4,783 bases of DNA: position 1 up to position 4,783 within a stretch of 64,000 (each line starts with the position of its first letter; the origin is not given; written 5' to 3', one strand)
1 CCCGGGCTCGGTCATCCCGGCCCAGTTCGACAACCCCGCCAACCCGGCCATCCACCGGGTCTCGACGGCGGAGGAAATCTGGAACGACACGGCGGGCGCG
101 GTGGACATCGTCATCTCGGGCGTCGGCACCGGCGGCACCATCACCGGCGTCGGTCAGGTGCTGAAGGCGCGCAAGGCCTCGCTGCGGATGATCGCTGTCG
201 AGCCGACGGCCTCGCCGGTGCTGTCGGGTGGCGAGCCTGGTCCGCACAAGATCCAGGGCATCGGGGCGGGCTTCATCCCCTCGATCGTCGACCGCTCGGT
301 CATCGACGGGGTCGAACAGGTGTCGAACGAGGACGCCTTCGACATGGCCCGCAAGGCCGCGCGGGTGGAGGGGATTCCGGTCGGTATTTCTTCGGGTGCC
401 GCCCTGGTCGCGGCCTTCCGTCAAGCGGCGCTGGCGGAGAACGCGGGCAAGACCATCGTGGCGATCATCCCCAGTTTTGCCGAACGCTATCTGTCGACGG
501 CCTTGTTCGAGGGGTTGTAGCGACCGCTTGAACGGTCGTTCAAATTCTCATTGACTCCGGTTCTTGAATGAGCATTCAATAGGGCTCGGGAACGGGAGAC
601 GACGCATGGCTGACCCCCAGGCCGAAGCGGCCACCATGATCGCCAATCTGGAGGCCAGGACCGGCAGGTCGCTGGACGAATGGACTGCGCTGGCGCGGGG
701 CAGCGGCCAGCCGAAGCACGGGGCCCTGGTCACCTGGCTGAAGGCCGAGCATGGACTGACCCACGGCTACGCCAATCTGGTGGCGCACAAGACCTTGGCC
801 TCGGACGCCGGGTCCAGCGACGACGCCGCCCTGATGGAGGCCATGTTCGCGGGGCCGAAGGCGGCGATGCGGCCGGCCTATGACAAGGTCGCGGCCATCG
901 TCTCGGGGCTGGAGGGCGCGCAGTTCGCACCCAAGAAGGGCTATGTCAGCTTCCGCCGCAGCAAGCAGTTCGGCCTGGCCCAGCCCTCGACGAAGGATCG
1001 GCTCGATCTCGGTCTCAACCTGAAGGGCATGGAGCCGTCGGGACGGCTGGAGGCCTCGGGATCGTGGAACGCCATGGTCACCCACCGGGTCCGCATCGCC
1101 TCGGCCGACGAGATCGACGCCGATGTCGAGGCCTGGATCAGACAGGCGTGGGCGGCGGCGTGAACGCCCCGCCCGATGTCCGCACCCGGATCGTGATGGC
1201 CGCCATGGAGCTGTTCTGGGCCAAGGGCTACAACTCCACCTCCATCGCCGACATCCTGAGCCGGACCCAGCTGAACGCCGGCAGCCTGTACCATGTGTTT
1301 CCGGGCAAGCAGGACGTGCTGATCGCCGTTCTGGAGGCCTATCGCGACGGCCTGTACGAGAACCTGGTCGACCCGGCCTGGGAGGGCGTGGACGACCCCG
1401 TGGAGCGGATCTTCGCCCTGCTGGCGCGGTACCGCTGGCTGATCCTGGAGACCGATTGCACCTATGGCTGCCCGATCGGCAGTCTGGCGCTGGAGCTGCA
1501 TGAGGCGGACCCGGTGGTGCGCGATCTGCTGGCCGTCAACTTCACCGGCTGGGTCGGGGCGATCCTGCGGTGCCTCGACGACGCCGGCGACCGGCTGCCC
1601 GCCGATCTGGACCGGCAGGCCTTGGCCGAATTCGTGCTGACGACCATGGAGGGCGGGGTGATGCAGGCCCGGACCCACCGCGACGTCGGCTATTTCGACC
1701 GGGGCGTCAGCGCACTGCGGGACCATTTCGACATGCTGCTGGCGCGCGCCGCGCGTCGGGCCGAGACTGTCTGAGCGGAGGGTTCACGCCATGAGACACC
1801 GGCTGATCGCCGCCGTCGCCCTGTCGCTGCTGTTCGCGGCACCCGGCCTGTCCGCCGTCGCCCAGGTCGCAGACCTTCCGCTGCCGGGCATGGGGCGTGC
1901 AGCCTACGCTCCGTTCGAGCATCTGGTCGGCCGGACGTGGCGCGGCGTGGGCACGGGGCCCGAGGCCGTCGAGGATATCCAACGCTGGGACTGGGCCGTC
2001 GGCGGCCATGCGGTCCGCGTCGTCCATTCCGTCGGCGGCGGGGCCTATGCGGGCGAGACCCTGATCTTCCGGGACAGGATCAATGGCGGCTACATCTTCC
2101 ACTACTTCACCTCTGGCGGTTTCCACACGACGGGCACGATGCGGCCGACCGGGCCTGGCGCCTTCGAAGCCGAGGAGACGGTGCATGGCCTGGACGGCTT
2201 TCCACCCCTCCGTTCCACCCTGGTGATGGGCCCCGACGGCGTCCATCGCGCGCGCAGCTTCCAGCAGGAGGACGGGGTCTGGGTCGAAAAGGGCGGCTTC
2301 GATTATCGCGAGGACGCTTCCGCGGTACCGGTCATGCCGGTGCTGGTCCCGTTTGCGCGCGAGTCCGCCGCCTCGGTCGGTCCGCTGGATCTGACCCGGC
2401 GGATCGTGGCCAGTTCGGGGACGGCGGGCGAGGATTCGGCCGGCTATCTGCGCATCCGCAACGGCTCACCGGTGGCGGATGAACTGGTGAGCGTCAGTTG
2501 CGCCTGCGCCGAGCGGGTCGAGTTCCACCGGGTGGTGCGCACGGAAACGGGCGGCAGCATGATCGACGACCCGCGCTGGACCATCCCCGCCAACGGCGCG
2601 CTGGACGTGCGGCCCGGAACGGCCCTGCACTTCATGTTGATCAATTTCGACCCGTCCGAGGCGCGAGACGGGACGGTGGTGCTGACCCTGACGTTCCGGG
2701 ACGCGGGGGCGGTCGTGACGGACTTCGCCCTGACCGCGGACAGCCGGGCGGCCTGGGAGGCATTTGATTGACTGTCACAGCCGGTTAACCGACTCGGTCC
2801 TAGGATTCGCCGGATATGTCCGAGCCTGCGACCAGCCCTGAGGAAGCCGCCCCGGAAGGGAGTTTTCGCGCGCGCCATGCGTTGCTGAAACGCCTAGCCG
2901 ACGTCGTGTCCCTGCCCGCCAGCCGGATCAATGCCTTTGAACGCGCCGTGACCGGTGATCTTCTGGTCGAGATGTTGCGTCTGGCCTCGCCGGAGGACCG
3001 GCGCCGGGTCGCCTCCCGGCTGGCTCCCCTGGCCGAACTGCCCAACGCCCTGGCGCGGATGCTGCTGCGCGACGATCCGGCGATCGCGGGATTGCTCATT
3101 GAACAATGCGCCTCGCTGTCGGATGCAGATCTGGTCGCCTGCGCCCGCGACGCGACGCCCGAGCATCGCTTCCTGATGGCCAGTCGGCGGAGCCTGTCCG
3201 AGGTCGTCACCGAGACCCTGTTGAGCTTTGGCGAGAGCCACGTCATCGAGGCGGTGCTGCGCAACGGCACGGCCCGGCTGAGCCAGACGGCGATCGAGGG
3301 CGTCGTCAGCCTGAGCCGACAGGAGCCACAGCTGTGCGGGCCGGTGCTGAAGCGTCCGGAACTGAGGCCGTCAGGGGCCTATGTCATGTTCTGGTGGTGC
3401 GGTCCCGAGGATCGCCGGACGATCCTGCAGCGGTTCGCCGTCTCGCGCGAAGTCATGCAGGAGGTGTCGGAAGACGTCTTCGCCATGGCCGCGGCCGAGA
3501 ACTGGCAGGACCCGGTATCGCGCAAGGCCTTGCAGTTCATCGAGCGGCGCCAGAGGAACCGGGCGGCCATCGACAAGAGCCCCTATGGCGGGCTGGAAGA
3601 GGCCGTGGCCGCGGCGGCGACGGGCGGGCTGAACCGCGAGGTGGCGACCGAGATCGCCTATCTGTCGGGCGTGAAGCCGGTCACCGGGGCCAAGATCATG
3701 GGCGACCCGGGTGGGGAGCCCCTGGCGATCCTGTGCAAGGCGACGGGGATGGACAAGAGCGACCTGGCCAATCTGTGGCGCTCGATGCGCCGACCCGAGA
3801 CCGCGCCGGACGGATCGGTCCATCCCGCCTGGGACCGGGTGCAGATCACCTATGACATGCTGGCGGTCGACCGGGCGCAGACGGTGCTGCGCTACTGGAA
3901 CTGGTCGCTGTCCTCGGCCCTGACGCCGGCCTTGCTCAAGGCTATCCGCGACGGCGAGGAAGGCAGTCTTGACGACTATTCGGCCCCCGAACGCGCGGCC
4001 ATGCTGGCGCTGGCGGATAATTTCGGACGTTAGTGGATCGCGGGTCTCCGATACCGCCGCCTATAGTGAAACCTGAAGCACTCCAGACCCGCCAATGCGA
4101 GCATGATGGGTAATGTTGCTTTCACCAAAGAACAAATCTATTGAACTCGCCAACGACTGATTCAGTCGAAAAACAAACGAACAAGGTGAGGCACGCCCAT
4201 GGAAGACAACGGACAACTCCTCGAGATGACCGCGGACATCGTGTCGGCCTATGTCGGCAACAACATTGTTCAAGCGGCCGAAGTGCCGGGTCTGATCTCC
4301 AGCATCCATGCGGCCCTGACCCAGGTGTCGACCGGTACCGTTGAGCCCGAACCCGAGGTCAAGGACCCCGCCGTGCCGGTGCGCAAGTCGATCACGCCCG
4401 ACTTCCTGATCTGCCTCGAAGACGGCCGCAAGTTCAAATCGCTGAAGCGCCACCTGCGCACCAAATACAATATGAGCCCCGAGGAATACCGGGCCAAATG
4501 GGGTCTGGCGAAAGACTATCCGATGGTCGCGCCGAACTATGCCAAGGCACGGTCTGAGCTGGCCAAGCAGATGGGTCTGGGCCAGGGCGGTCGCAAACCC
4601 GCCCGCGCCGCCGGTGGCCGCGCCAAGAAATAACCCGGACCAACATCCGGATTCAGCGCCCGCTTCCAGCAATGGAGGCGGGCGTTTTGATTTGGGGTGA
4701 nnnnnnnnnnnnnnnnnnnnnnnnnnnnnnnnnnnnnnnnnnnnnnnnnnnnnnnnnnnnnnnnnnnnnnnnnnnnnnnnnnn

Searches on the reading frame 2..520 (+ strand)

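Call 51: search_protein_families(library=pfam, proteins=[window:2-520:+], max_evalue=0.0001)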
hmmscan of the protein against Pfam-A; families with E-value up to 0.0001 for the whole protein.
window:2-520:+ (172 aa): 1 family
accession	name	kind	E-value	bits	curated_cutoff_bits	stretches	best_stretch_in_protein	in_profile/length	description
PF00291.31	PALP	-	5.2e-33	115.1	35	1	2-157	127-294/295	Pyridoxal-phosphate dependent enzyme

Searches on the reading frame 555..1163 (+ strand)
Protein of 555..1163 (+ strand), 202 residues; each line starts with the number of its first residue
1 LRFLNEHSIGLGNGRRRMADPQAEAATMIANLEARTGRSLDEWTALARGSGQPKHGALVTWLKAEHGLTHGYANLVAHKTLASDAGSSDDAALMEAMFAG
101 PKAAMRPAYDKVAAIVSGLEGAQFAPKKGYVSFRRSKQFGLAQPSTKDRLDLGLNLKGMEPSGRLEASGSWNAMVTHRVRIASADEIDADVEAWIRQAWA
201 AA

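Call 51: search_protein_families(library=pfam, proteins=[window:555-1163:+], max_evalue=0.0001)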
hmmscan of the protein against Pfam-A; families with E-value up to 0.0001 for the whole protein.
window:555-1163:+ (202 aa): 2 families
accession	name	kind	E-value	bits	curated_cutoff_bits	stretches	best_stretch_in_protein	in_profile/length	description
PF18899.5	DUF5655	-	3.1e-21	75.9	24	1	94-199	1-106/109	Domain of unknown function (DUF5655)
PF14117.11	DUF4287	-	1.3e-20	73.7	27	1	26-80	3-58/60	Domain of unknown function (DUF4287)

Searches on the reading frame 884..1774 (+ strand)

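Call 51: search_protein_families(library=pfam, proteins=[window:884-1774:+], max_evalue=0.0001)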
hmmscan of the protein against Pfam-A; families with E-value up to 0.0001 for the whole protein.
window:884-1774:+ (296 aa): 4 families
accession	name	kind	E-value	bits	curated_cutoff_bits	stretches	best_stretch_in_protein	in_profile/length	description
PF16925.10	TetR_C_13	-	1.4e-15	58.1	27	1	172-277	1-108/109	Tetracyclin repressor-like, C-terminal domain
PF21993.1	TetR_C_13_2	-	1.1e-13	51.8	27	1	172-272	1-98/103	Transcriptional regulator LmrA/YxaF-like, C-terminal domain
PF00440.29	TetR_N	-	2.8e-12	46.7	24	1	103-149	1-47/47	Bacterial regulatory proteins, tetR family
PF13977.11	TetR_C_6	-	4.1e-05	24.2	27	0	208-286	35-114/115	BetI-type transcriptional repressor, C-terminal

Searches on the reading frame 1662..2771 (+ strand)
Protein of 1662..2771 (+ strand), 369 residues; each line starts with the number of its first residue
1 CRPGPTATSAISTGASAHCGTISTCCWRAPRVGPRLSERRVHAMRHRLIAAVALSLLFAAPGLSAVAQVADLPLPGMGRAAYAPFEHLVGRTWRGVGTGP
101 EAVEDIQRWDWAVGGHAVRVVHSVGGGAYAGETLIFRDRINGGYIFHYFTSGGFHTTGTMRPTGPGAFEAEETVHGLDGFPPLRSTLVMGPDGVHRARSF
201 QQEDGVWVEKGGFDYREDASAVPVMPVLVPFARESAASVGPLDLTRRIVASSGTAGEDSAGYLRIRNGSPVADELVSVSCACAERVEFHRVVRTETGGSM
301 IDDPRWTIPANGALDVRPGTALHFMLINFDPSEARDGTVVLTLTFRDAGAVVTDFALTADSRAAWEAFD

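Call 51: search_protein_families(library=pfam, proteins=[window:1662-2771:+], max_evalue=0.0001)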
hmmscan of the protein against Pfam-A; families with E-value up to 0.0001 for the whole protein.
window:1662-2771:+ (369 aa): 1 family
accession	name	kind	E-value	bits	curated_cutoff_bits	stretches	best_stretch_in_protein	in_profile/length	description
PF04314.18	PCuAC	-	9.5e-17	61.3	29.4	1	254-351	11-107/109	Copper chaperone PCu(A)C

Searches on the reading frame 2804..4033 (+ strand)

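Call 51: search_protein_families(library=pfam, proteins=[window:2804-4033:+], max_evalue=0.0001)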
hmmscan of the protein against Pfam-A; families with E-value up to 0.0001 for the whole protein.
window:2804-4033:+ (409 aa): 1 family
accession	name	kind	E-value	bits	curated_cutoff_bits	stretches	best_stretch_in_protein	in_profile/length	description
PF10098.14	DUF2336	-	3.4e-63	214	34.6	1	94-363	1-262/262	Uncharacterised protein conserved in bacteria (DUF2336)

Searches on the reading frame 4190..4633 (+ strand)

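Call 51: search_protein_families(library=pfam, proteins=[window:4190-4633:+], max_evalue=0.0001)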
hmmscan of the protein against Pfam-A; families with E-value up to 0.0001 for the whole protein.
window:4190-4633:+ (147 aa): 1 family
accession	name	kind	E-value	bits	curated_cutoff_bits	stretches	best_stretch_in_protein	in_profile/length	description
PF05443.17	ROS_MUCR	-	6.4e-52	175.2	25.4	1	10-131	2-123/123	ROS/MUCR transcriptional regulator protein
